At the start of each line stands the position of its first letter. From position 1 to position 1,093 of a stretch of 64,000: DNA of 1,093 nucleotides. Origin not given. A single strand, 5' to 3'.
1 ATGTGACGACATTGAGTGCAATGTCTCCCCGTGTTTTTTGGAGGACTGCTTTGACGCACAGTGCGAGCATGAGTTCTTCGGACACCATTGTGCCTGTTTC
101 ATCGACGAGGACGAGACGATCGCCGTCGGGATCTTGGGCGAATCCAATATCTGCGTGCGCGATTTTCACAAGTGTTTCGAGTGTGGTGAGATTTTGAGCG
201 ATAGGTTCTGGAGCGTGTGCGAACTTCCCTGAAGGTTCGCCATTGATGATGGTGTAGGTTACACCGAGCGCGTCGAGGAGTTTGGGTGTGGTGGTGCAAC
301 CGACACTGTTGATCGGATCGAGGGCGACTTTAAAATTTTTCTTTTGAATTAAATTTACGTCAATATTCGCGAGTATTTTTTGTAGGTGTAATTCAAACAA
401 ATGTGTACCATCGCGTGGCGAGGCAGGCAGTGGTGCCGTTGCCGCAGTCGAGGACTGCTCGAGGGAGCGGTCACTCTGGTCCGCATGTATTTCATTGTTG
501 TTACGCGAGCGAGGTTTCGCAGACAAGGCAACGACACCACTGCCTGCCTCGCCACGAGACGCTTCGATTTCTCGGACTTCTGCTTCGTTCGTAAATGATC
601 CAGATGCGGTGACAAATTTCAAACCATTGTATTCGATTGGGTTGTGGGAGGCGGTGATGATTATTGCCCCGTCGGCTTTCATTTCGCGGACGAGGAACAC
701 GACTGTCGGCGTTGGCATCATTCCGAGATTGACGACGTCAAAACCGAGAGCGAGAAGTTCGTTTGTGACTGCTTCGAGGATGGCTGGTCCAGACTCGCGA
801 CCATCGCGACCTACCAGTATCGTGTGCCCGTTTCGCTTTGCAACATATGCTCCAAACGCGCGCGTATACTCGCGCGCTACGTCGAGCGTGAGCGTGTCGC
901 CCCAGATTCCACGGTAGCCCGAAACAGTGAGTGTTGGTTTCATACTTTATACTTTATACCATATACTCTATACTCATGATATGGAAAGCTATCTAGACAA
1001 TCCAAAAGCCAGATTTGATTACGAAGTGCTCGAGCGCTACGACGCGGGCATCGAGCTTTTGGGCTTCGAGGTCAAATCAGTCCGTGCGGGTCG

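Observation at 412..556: Long inverted repeat embedded in-frame in a conserved phosphohexomutase gene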

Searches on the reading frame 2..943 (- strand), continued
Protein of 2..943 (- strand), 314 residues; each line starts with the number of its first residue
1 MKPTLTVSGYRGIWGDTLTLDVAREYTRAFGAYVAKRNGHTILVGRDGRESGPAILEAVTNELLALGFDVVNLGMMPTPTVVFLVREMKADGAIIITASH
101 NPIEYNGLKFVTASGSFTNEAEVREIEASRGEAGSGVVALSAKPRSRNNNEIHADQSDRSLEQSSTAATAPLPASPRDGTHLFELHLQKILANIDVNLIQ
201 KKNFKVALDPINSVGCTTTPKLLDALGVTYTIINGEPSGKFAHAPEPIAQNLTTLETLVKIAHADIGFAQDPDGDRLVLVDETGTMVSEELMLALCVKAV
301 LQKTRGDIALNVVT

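Call 50: find_encoding_contigs(protein=P0018, flank=10000, max_places=1)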
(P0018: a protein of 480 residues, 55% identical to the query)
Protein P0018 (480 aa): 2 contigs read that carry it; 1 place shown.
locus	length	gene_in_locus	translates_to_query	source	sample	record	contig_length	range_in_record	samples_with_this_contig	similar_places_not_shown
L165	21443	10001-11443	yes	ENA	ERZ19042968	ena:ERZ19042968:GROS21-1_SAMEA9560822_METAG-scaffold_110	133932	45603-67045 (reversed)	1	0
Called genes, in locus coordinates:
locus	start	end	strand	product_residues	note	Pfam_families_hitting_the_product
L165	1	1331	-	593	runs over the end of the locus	PF00664:ABC_membrane, PF00005:ABC_tran, PF02463:SMC_N (faint)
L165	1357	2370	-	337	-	PF01595:CNNM, PF00571:CBS (weak)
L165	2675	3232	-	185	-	-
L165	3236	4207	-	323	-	-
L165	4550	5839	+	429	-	PF00239:Resolvase, PF07508:Recombinase, PF13408:Zn_ribbon_recom (weak)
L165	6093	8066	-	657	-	PF00004:AAA, PF17862:AAA_lid_3, PF01434:Peptidase_M41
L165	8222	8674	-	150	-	-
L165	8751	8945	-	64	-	-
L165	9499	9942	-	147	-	PF01668:SmpB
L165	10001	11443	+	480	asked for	PF02878:PGM_PMM_I, PF02879:PGM_PMM_II, PF02880:PGM_PMM_III, PF00408:PGM_PMM_IV (weak)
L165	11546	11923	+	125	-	PF14325:DUF4383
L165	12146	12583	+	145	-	PF05198:IF3_N, PF00707:IF3_C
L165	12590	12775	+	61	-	PF01632:Ribosomal_L35p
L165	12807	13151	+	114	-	PF00453:Ribosomal_L20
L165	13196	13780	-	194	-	-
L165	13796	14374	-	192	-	-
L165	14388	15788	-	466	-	PF00753:Lactamase_B, PF12706:Lactamase_B_2, PF16661:Lactamase_B_6, PF23023:Anti-Pycsar_Apyc1 (weak), PF10996:Beta-Casp, PF07521:RMMBL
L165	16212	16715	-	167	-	PF00334:NDK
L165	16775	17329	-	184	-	PF01928:CYTH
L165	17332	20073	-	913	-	PF26449:DUF8128, PF10412:TrwB_AAD_bind (faint)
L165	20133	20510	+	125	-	-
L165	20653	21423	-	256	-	PF00557:Peptidase_M24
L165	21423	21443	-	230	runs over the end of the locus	PF00696:AA_kinase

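Call 51: find_encoding_contigs(protein=P0012, flank=10000, max_places=1)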
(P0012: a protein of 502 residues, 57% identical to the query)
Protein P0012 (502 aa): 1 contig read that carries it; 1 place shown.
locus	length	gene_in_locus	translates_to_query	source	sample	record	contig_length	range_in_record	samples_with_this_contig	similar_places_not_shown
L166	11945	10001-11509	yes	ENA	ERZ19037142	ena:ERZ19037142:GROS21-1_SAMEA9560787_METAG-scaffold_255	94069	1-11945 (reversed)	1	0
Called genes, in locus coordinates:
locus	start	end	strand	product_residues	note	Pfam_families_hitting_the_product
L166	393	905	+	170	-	-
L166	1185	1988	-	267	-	PF12762:DDE_Tnp_IS1595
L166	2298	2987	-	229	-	-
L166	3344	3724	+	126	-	PF05973:Gp49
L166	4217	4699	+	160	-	-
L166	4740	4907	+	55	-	-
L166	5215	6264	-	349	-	PF01471:PG_binding_1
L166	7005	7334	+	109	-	-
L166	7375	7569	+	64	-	-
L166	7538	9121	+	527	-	PF00239:Resolvase, PF07508:Recombinase (weak), PF13408:Zn_ribbon_recom (weak)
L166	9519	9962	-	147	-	PF01668:SmpB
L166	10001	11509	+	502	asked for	PF02878:PGM_PMM_I, PF02879:PGM_PMM_II, PF02880:PGM_PMM_III, PF00408:PGM_PMM_IV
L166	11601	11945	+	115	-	?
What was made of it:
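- On MITE: An IS1595-type gene lies in L166, but no end similarity was examined (call 51).
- The serine recombinases near smpB in L165 and L166 are large integrase-type enzymes next to the tmRNA site (calls 50-51).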

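Call 76: list_cluster_members(proteins=[P0001, P0002, P0011, P0103, P0106, P0115, P0114, P0053, P0085, P0110])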
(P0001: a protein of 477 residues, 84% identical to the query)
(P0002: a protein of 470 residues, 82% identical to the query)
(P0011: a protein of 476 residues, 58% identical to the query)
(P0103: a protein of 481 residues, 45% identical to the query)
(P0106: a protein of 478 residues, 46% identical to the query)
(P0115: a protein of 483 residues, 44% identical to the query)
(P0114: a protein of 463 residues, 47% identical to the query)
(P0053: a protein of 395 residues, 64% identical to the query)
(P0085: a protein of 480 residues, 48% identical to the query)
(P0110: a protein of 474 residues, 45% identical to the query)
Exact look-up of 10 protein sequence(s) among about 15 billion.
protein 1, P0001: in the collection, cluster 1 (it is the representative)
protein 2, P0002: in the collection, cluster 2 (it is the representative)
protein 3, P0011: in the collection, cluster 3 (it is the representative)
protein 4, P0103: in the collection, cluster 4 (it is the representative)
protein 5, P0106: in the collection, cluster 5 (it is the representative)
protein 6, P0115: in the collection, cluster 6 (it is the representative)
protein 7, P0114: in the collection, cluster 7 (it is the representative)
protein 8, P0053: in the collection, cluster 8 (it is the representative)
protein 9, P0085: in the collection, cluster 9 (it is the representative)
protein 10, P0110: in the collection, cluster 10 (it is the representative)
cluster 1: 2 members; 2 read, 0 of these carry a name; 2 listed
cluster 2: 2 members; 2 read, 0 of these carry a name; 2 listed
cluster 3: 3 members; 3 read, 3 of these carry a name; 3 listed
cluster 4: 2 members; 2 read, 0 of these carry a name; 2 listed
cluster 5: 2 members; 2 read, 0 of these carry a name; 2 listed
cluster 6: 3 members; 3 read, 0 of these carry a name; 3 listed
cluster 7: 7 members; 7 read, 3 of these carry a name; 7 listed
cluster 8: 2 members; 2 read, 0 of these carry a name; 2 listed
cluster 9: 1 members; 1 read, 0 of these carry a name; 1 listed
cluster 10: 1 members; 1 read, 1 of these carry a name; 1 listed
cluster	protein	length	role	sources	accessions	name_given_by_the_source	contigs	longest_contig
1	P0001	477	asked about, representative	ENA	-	-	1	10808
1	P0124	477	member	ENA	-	-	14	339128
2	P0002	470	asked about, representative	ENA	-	-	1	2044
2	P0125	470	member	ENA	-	-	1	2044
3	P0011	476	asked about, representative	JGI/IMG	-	phosphomannomutase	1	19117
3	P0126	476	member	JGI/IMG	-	phosphomannomutase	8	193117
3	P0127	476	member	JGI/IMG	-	phosphomannomutase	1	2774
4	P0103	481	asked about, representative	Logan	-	-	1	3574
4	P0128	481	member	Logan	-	-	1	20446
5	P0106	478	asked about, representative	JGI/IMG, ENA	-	-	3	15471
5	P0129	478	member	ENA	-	-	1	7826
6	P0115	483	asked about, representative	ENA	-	-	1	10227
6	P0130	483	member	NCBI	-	-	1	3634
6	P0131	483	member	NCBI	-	-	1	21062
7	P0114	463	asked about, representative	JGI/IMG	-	-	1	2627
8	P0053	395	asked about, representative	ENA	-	-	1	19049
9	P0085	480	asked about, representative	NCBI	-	-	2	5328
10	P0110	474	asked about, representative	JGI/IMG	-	phosphomannomutase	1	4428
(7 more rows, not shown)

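Call 103: predict_structure(alignment_id=A6)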
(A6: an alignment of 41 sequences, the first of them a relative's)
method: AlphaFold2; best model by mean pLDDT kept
length: 477 residues; sequences in the alignment: 41
mean_pLDDT: 89.8   pTM: 0.89
mean pLDDT of the five models: 89.8, 88.7, 88.5, 88.1, 87.9
residues with pLDDT >= 90: 375; 70-90: 58; 50-70: 10; < 50: 34
segments of 3 or more residues with pLDDT < 50: 139-170
pLDDT, mean of each block of 10 residues (from residue 1): 82 92 96 96 96 96 96 97 97 92 87 93 93 56 45 42 45 80 98 98 98 95 98 92 78 93 97 94 93 97 97 94 97 92 97 88 96 98 98 94 91 95 95 96 88 94 97 91
secondary structure, 60 per line:
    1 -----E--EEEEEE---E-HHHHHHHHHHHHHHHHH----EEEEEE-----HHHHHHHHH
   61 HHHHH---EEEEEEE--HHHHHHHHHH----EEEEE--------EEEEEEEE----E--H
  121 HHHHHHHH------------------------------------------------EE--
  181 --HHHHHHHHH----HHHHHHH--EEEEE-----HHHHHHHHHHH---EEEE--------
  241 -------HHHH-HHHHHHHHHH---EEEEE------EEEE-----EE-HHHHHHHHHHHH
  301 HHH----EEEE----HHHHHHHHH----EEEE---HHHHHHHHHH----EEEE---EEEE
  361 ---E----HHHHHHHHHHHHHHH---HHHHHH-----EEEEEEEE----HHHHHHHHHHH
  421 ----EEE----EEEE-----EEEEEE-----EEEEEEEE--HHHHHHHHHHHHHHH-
elements in order: E9-14 H20-36 E41-46 H52-65 E69-75 H78-87 E92-96 E105-112 H120-128 H183-191 H196-202 E205-209 H215-225 E229-232 H248-251 H253-262 E266-270 E277-280 H289-303 E308-311 H316-324 E329-332 H336-345 E350-353 E357-360 H369-383 H387-392 E398-405 H410-420 E425-427 E432-435 E441-446 E452-459 H462-476
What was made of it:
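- On RPE-like in-frame palindromic repeat: AlphaFold2 model of P0001: pTM 0.89, residues 129-176 without secondary structure, 139-170 with pLDDT below 50, flanking domains above 90 (call 103).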

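Call 104: find_encoding_contigs(protein=P0021, flank=1000, max_places=1)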
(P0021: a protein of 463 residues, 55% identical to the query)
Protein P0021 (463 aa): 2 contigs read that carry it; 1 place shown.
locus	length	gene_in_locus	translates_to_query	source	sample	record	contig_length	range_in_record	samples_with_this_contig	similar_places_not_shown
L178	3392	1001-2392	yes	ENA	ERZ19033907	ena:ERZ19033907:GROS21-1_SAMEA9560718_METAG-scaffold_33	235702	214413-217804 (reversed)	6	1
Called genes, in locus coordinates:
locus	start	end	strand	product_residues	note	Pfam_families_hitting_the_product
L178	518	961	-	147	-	PF01668:SmpB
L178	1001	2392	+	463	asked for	PF02878:PGM_PMM_I, PF02879:PGM_PMM_II, PF02880:PGM_PMM_III, PF00408:PGM_PMM_IV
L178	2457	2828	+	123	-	PF14325:DUF4383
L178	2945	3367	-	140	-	-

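Call 108: find_encoding_contigs(protein=P0004, flank=300, max_places=1)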
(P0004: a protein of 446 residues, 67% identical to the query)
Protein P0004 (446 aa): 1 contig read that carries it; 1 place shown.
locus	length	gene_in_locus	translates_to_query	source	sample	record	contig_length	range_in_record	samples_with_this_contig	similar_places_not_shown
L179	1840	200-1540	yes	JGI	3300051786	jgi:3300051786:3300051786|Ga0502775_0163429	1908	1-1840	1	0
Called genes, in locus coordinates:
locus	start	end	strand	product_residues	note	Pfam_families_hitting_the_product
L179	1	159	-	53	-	?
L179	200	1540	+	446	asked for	PF02878:PGM_PMM_I, PF02879:PGM_PMM_II, PF02880:PGM_PMM_III, PF00408:PGM_PMM_IV (weak)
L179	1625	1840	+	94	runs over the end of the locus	?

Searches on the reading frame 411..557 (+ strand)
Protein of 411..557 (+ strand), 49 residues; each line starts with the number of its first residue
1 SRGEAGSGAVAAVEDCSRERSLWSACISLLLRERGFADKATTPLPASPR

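Call 63: search_protein_representatives(protein=window:411-557:+)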
Query: 49 residues. Proteins with E-value up to 0.001 (for the whole library): 3; up to 1e-10: 0; up to 1e-30: 0. The best 3 are listed.
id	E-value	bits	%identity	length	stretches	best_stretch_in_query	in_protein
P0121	9.1e-08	47.4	32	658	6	14-44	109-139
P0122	8.7e-05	38.2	42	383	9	11-36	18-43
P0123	7.6e-04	35.3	42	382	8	11-36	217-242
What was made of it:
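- No in-frame copy was found in any other protein family (call 63), although that search had low power.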
